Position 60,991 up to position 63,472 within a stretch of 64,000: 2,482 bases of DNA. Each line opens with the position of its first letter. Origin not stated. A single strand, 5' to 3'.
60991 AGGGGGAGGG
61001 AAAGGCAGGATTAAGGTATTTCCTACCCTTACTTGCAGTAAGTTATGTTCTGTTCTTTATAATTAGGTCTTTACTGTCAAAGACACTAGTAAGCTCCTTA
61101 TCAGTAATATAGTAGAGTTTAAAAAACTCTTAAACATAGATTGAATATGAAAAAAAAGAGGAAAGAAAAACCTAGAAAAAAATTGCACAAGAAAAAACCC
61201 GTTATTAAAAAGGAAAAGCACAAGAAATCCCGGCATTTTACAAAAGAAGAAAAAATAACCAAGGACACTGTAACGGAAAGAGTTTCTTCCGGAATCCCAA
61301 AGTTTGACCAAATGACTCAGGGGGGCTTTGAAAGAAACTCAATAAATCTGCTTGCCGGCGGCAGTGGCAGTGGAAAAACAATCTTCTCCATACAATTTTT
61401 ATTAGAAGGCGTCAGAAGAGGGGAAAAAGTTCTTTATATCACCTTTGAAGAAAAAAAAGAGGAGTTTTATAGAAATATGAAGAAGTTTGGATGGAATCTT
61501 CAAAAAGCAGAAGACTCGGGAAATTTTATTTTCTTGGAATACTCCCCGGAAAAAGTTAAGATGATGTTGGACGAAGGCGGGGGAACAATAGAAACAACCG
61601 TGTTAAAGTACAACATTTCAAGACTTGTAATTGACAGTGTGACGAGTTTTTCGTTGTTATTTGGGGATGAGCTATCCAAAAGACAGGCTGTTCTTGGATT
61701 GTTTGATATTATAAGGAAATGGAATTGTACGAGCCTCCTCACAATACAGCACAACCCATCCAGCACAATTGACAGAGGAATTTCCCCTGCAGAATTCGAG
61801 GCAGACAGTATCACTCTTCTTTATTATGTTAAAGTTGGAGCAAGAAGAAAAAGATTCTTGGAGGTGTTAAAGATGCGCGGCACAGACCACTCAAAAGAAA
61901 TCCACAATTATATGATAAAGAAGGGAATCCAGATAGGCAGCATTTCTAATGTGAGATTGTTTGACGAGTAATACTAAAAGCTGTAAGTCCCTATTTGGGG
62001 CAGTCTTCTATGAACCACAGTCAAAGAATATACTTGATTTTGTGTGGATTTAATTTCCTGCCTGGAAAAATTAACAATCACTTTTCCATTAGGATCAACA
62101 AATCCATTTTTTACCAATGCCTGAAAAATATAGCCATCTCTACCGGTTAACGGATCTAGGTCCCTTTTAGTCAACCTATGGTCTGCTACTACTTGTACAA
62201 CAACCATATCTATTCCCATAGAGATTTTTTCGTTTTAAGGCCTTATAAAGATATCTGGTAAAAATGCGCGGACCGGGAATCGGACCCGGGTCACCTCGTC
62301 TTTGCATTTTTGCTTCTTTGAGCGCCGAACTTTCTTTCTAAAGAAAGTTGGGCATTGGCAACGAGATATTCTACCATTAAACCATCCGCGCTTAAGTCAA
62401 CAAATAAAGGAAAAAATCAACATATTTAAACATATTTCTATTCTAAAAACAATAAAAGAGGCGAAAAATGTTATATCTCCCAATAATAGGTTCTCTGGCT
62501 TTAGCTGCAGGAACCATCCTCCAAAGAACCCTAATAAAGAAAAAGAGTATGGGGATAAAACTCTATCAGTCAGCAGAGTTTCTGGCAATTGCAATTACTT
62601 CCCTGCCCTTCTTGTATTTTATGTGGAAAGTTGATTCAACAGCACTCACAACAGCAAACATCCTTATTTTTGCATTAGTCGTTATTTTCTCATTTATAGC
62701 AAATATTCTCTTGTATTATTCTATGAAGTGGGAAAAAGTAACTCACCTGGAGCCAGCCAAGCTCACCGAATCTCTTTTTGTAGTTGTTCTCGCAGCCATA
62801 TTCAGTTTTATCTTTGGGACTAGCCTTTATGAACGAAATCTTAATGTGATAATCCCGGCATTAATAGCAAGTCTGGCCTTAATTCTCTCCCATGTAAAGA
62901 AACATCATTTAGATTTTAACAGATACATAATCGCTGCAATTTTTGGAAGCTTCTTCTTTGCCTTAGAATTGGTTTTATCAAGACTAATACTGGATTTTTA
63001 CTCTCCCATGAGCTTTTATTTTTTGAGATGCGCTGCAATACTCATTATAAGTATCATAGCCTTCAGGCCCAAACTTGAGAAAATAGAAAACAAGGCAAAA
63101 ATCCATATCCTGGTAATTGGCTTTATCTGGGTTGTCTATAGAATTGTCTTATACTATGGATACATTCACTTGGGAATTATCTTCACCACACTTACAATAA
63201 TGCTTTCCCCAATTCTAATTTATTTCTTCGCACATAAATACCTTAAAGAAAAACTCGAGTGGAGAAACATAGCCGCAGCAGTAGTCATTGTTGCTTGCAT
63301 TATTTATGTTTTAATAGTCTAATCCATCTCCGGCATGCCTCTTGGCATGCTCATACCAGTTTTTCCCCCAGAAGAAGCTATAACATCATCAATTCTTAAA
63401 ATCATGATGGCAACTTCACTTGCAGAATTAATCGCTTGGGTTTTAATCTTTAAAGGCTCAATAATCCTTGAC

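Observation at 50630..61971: Type IV pilus locus with split FlaJ, a KaiC-like ATPase and a vWA adhesin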

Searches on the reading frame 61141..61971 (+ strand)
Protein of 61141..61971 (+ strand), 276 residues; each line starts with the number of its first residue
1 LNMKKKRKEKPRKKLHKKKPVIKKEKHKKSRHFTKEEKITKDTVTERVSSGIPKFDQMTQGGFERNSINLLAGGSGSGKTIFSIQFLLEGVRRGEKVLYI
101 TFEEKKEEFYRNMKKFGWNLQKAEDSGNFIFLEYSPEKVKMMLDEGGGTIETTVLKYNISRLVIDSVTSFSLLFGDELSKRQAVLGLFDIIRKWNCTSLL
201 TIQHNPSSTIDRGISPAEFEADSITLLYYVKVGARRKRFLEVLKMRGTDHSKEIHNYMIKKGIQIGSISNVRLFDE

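Call 4: search_protein_families(library=pfam, proteins=[window:61141-61971:+], max_evalue=0.1)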
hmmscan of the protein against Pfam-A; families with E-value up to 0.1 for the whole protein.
window:61141-61971:+ (276 aa): 15 families
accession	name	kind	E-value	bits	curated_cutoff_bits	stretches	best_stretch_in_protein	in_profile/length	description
PF06745.19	ATPase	-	3.1e-56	190.8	26.6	1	48-266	1-227/231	KaiC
PF13481.12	AAA_25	-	4.3e-08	33.5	27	1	41-200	8-186/195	AAA domain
PF03796.21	DnaB_C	-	0.00019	21.3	27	1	48-112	2-66/255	DnaB-like helicase C terminal domain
PF12846.13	AAA_10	-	0.00038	20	27.5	1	57-144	12-91/362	AAA-like domain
PF01695.23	IstB_IS21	-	0.00048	20.1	24.1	1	66-104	91-130/238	IstB-like ATP binding protein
PF14417.12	MEDS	-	0.0012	19.2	29.8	1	84-133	18-67/161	MEDS: MEthanogen/methylotroph, DcmR Sensory domain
PF07088.17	GvpD_P-loop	-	0.0045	17.3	24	1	70-109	14-52/189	GvpD gas vesicle protein, P-loop domain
PF13479.12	AAA_24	-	0.012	15.9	27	1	70-181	6-87/195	AAA domain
PF09807.15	ELP6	-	0.015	15.2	31.6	1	86-146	37-97/252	Elongation complex protein 6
PF11193.13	DUF2812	-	0.016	15.9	27.8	1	104-144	3-42/110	Protein of unknown function (DUF2812)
PF13173.12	AAA_14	-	0.017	15.6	27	1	66-114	2-49/129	AAA domain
PF05625.17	PAXNEB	-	0.019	14.4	28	1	48-113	19-85/366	PAXNEB protein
PF08423.17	Rad51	-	0.026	14.2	22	1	47-185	7-151/244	Rad51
PF04665.18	Pox_A32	-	0.043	13.7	22.8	0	71-109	18-55/242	Poxvirus A32 protein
PF20720.3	nSTAND3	-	0.058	13.5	27.2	0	64-110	15-61/155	Novel STAND NTPase 3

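Call 16: search_solved_structures(query=window:61141-61971:+, max_evalue=0.00001)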
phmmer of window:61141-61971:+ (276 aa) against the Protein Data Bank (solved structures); distinct sequences matched with E-value up to 0.00001: 47.
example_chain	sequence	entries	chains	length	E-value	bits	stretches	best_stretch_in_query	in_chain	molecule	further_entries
8zn5_B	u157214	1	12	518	1.4e-67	231.2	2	45-273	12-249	KaiC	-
5jwq_A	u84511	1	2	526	7.9e-57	195.9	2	45-273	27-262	Circadian clock protein kinase KaiC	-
7dy1_A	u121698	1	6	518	2.6e-56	194.2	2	45-273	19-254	Circadian clock protein kinase KaiC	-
4o0m_A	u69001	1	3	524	2.8e-56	194.2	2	45-273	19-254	Circadian clock protein kinase KaiC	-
8zn6_F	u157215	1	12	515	6.1e-56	193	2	42-273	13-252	KaiC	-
8jon_A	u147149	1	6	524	4.4e-55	190.2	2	45-273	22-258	Circadian clock oscillator protein KaiC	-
8zn7_D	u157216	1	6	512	3e-53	184.2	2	45-273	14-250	KaiC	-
7s65_A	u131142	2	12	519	4e-52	180.5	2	47-273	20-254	Circadian clock protein kinase KaiC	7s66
9ofh_A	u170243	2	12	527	7.1e-52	179.7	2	46-273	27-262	Circadian clock oscillator protein KaiC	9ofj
3s1a_A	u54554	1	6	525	8.8e-52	179.4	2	47-273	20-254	Circadian clock protein kinase kaiC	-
7x1z_A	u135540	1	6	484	9.2e-52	179.3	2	50-273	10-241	Circadian clock oscillator protein KaiC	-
3k0f_A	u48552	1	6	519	1.1e-51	179.1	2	47-273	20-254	Circadian clock protein kinase KaiC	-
3jzm_A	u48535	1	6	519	1.3e-51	178.9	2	47-273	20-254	Circadian clock protein kinase kaiC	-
3k09_A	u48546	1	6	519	1.4e-51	178.7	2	47-273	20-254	Circadian clock protein kinase kaiC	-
7dye_A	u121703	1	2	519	1.7e-51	178.5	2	47-273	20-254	Circadian clock protein kinase KaiC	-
2dr3_A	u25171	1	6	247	4e-27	98.6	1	45-263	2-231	UPF0273 protein PH0284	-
2zts_A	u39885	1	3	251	1.9e-26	96.4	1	45-259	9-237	Putative uncharacterized protein PH0186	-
2w0m_A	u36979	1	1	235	3.8e-23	85.6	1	46-262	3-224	SSO2452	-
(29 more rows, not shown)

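Call 20: search_protein_families(library=ncbifam, proteins=[window:61141-61971:+], max_evalue=0.01)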
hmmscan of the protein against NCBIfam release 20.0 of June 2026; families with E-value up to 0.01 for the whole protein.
window:61141-61971:+ (276 aa): 20 families
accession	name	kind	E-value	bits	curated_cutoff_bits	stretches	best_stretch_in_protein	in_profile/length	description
NF006799.0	PRK09302.1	equivalog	1.5e-42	145.9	408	1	39-267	246-473/515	circadian clock protein KaiC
TIGR03880.1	KaiC_arch_3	hypoth_equivalog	2.8e-41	141.5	249.45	1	51-264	1-216/224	KaiC domain-containing protein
TIGR02655.1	circ_KaiC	equivalog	3e-33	115.2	546.25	1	47-273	2-236/484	circadian clock protein KaiC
TIGR03881.1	KaiC_arch_4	hypoth_equivalog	2.5e-31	109.1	247.8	1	46-262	1-223/231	KaiC domain-containing protein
TIGR03877.1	thermo_KaiC_1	hypoth_equivalog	8.9e-31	107.2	307.25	1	46-265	2-232/238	KaiC domain-containing protein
NF052589.1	ArlH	equivalog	1.5e-14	54.3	215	1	54-261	8-217/229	archaellum protein ArlH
TIGR03878.1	thermo_KaiC_2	hypoth_equivalog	2.5e-14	53.2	232.2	1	57-205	27-176/259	KaiC domain-containing protein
NF004723.0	PRK06067.1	subfamily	4.1e-13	49.4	194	1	36-252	4-219/243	flagellar accessory protein FlaH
NF003301.0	PRK04301.1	equivalog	8.6e-07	28.4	259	1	21-186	54-228/316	DNA repair and recombination protein RadA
TIGR00416.1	sms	equivalog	1.7e-06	27.1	403.05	1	27-168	59-180/454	DNA repair protein RadA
TIGR02237.1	recomb_radB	equivalog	2.2e-05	24.4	172.4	1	56-170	2-109/210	DNA repair and recombination protein RadB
TIGR03600.1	phage_DnaB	exception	2.8e-05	23.3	498.65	1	37-111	166-240/421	phage replicative helicase, DnaB family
NF006861.0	PRK09361.1-1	equivalog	3.8e-05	23.3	278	1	46-108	3-65/235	DNA repair and recombination protein RadB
NF004629.0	PRK05973.1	equivalog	5.5e-05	22.3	156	1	64-125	62-123/237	DNA helicase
NF006320.0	PRK08533.1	equivalog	8.9e-05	22.2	215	1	56-169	14-128/230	flagellar accessory protein FlaH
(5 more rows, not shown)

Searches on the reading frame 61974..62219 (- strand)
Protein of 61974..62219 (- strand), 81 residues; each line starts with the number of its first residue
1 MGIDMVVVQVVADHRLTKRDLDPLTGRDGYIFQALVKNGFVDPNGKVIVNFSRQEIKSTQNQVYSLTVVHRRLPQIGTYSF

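Call 4: search_protein_families(library=pfam, proteins=[window:61974-62219:-], max_evalue=0.1)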
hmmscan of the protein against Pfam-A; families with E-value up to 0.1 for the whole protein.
window:61974-62219:- (81 aa): 1 family
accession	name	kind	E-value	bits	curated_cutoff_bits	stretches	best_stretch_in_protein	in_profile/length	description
PF06970.17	RepA_N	-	0.015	15.7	30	1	36-60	38-62/76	Replication initiator protein A (RepA) N-terminus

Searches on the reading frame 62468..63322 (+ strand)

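Call 4: search_protein_families(library=pfam, proteins=[window:62468-63322:+], max_evalue=0.1)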
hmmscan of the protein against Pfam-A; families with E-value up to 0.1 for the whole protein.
window:62468-63322:+ (284 aa): 1 family
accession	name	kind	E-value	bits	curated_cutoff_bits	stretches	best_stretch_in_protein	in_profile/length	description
PF00892.27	EamA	-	1.5e-14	54.9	28.2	2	153-282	3-134/135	EamA-like transporter family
